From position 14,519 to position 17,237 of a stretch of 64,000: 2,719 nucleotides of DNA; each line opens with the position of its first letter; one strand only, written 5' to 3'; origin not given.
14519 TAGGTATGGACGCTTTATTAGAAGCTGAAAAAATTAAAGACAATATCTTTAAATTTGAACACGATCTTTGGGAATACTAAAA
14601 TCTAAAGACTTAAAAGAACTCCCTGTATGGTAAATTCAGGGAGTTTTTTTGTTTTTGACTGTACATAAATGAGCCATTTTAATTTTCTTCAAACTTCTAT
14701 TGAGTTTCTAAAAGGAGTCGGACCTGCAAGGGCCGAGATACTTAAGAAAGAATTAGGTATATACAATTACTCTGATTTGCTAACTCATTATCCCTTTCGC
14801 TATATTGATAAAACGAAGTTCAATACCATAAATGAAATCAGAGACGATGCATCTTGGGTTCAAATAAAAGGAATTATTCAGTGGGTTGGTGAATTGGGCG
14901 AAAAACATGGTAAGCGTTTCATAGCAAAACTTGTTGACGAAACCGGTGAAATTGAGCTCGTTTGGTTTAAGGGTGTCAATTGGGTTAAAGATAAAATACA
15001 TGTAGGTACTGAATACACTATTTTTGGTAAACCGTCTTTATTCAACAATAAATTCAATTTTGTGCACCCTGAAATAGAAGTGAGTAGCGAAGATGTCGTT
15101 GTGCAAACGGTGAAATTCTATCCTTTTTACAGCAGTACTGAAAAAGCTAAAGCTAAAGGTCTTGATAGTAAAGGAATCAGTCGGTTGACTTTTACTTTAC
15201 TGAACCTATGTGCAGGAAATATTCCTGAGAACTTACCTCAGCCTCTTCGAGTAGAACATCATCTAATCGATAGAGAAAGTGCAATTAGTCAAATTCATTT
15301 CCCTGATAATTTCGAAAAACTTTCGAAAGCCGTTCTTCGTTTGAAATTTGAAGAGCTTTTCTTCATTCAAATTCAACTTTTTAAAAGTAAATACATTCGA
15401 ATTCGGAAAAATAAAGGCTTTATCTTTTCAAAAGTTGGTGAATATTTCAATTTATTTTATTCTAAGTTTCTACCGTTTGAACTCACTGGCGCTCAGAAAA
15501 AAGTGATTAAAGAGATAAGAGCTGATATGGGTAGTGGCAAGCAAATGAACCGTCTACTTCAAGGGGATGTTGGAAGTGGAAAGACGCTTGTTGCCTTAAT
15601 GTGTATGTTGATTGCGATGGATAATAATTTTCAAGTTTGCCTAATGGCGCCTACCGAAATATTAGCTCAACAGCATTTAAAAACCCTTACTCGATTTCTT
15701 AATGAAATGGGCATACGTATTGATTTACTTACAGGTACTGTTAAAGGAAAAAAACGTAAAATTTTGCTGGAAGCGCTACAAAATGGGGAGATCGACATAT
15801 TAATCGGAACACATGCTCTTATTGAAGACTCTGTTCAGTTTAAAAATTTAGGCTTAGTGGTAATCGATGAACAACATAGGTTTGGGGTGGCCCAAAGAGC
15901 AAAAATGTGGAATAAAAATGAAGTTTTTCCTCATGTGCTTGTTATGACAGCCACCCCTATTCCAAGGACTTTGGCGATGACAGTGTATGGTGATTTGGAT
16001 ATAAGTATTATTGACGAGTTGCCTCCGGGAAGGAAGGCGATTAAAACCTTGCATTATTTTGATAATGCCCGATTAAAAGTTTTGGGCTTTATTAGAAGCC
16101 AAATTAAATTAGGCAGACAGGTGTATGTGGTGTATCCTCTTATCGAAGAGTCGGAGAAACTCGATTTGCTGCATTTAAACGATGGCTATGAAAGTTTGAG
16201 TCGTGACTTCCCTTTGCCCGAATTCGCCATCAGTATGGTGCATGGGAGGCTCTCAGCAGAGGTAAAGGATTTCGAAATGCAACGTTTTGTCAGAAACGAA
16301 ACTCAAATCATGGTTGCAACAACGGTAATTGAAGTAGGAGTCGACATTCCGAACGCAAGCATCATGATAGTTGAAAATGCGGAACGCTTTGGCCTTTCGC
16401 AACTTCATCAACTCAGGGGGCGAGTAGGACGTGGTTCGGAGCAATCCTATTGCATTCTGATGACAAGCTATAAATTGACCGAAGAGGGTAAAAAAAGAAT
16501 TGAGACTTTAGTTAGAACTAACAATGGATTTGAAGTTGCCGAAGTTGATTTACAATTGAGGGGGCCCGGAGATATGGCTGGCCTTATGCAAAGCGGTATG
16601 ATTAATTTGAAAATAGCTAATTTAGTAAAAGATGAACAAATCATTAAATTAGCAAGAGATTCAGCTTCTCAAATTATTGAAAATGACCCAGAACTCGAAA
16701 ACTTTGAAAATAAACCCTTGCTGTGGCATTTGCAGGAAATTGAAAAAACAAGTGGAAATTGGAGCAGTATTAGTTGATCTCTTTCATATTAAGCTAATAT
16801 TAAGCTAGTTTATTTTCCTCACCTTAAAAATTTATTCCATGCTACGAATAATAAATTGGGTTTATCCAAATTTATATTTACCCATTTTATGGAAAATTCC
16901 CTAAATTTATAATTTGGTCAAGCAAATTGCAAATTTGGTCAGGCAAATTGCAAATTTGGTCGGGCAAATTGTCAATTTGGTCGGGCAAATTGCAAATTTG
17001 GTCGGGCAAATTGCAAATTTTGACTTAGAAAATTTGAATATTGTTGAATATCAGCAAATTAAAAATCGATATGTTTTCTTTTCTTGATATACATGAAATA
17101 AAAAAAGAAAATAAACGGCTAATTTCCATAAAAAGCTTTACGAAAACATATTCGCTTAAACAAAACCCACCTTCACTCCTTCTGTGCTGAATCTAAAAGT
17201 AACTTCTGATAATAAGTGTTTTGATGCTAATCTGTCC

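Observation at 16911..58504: Four separate intergenic tandem arrays all share an exact 21-bp period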

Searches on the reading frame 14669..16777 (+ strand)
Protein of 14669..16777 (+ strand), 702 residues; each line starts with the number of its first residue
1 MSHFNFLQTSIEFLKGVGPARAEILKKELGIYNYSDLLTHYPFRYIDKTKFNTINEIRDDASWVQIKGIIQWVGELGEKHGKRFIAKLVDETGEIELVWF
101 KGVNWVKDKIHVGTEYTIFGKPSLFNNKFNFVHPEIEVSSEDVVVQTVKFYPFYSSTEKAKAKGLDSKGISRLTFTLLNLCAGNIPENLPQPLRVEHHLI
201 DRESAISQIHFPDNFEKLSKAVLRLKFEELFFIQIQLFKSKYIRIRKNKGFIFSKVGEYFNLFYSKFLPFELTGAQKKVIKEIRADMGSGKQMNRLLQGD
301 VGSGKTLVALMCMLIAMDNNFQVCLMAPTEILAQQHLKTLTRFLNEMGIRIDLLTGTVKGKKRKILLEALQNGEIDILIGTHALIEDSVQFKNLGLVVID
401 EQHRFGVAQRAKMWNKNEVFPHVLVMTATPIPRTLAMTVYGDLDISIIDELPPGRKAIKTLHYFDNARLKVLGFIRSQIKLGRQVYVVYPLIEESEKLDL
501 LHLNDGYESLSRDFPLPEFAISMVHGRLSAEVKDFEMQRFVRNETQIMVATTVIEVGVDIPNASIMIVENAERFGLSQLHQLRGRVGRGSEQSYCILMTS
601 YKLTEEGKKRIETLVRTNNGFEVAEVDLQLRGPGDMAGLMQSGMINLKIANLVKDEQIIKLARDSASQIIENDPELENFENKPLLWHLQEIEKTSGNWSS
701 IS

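Call 10: search_protein_families(library=pfam, proteins=[window:14669-16777:+])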
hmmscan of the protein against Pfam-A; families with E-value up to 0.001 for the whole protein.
window:14669-16777:+ (702 aa): 8 families
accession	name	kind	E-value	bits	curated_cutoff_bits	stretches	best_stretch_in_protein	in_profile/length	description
PF00270.35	DEAD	-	2e-27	96.4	26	1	275-436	3-165/167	DEAD/DEAH box helicase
PF19833.4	RecG_dom3_C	-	6.5e-27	93.8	26.8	1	617-702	1-87/87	ATP-dependent DNA helicase RecG, domain 3, C-terminal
PF00271.37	Helicase_C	-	7.6e-22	78.1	23.5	2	479-588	12-108/110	Helicase conserved C-terminal domain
PF17191.10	RecG_wedge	-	8.1e-16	58.5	23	1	11-157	2-146/162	RecG wedge domain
PF04851.21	ResIII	-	1.4e-13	51.5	22.5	1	271-430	3-162/164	Type III restriction enzyme, res subunit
PF01336.31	tRNA_anti-codon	-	2.9e-09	37.2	27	1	64-138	1-74/75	OB-fold nucleic acid binding domain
PF22590.2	Cas3-like_C_2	-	7.7e-05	23.4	27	1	532-589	51-104/106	CRISPR-associated nuclease/helicase Cas3, C-terminal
PF13604.12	AAA_30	-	0.00035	20.8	27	1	272-414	2-109/191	AAA domain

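Call 11: find_related_loci(query=window:14669-16777:+, collection=genome_contigs, flank=4000)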
Query window:14669-16777:+ (702 aa) in genome_contigs; peptide patterns used: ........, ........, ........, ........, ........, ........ (x = any residue, [..] = any of these).
85 stretches matched a pattern; 33 encode a relative of the query (tblastn E <= 1e-3); 33 distinct loci.
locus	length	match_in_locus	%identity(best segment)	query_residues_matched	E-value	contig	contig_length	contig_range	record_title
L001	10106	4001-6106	83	1-702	0e+0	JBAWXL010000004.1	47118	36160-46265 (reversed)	MAG: Bacteroidota bacterium isolate ELA062 MAG062_4, whole genome shotgun sequence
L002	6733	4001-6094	63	5-702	0e+0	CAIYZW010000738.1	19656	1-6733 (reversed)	MAG: uncultured Bacteroidetes bacterium isolate Ja1_bin-3933 genome assembly, contig: bin-3933:0738/1089, whole genome s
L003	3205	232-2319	61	7-702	0e+0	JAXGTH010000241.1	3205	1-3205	MAG: Bacteroidales bacterium isolate AnMBR.bin392 bin392_241, whole genome shotgun sequence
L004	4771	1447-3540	59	5-702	0e+0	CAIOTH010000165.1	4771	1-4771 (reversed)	MAG: uncultured Bacteroidetes bacterium isolate Umea3_bin-1751 genome assembly, contig: bin-1751:165/174, whole genome s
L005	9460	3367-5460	58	5-702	0e+0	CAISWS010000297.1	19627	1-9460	MAG: uncultured Bacteroidetes bacterium isolate AM3_bin-0905 genome assembly, contig: bin-0905:297/527, whole genome sho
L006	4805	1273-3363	57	5-701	0e+0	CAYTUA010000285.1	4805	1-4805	MAG TPA_asm: uncultured Lentimicrobiaceae bacterium isolate SRP067234_co1_245 genome assembly, contig: k99_943503, whole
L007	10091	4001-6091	56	5-701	0e+0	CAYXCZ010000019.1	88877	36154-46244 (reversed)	MAG TPA_asm: uncultured Lentimicrobiaceae bacterium isolate binchicken_co113_232 genome assembly, contig: NODE_274_lengt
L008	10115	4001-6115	58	1-702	0e+0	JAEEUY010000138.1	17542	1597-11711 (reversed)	MAG: Bacteroidales bacterium isolate Tb.RUG.44 k141_6817475_flag=1_multi=18.0000_len=17542, whole genome shotgun sequenc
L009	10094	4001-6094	58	5-702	0e+0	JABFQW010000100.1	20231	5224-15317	MAG: Bacteroidales bacterium isolate P-RSF-IL-04 seq_910, whole genome shotgun sequence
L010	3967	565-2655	57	5-701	0e+0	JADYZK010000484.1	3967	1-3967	MAG: Bacteroidales bacterium isolate SJ569 c_000001668561, whole genome shotgun sequence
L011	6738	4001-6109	55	1-702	0e+0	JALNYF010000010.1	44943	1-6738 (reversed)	MAG: Bacteroidales bacterium isolate SO_2017_CLC bin 8 scaffold_729_c1_PH3_2017, whole genome shotgun sequence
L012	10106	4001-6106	56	5-702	0e+0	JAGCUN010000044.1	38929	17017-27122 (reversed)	MAG: Bacteroidales bacterium isolate RGIG10135 Yak_Rumen-4__c2050986, whole genome shotgun sequence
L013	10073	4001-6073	56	11-701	0e+0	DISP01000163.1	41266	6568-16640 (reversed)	MAG TPA_asm: Bacteroidales bacterium UBA6207 UBA6207_contig_24612, whole genome shotgun sequence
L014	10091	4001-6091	56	5-701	0e+0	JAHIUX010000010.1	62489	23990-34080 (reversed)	MAG: Bacteroidetes bacterium isolate MM_PC_MetaG.mb.41 MM_PC_MetaG.mb.41_k141_222067, whole genome shotgun sequence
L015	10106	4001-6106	56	4-702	0e+0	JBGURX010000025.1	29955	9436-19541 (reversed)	MAG: Bacteroidales bacterium isolate ruminal_MAG_106 ruminal_MAG_106_contig_0025, whole genome shotgun sequence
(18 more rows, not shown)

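Call 65: find_encoding_contigs(protein=window:14669-16777:+, flank=2500, max_places=10)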
Protein window:14669-16777:+ (702 aa): 2 contigs read that carry it; 2 places shown.
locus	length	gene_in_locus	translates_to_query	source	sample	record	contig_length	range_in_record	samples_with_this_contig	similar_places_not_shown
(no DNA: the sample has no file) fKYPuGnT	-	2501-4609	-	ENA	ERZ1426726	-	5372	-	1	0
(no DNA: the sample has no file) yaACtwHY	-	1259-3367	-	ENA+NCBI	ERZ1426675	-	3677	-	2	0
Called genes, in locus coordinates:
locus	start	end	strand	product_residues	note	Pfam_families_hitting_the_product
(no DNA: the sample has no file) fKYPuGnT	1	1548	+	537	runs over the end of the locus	PF12081:GldM_1st, PF21601:GldM_2nd, PF21602:GldM_3rd, PF12080:GldM_4th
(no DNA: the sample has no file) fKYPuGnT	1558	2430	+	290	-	PF19841:GldN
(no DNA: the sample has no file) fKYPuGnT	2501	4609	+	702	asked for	PF17191:RecG_wedge, PF01336:tRNA_anti-codon, PF00270:DEAD, PF04851:ResIII, PF00271:Helicase_C, PF19833:RecG_dom3_C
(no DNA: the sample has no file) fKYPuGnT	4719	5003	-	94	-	?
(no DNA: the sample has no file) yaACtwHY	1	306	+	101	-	?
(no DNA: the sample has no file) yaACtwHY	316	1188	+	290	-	PF19841:GldN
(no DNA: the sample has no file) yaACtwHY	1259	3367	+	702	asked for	PF17191:RecG_wedge, PF01336:tRNA_anti-codon, PF00270:DEAD, PF04851:ResIII, PF00271:Helicase_C, PF19833:RecG_dom3_C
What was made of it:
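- An array-1 contig carries an ORF of at least 94 aa from the same stop codon, which implies more units there (call 65; indirect, no DNA held).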

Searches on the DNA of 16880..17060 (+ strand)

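Call 76: search_dna_similar(query=window:16880-17060:+, collection=plasmids, mode=distant, max_rows=5)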
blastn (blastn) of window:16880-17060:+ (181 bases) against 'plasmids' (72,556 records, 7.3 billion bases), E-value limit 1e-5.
No match.

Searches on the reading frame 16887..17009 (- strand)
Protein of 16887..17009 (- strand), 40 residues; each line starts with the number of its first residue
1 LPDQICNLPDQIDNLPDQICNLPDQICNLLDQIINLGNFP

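Call 43: search_protein_families(library=pfam, proteins=[window:16887-17009:-], max_evalue=1)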
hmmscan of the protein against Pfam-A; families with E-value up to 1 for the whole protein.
window:16887-17009:- (40 aa): 1 family
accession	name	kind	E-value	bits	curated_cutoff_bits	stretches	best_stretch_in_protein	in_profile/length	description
PF08072.16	BDHCT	-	0.18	12.3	25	0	24-33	6-15/41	BDHCT (NUC031) domain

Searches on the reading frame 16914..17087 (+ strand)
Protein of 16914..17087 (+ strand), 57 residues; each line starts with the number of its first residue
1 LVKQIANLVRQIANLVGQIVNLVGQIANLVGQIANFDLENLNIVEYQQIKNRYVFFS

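Call 43: search_protein_families(library=pfam, proteins=[window:16914-17087:+], max_evalue=1)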
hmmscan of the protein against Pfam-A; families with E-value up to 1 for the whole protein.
window:16914-17087:+ (57 aa): 1 family
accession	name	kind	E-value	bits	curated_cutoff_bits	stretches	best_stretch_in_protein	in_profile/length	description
PF04513.17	Baculo_PEP_C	-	0.00024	21.6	38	1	3-45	85-127/140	Baculovirus polyhedron envelope protein, PEP, C terminus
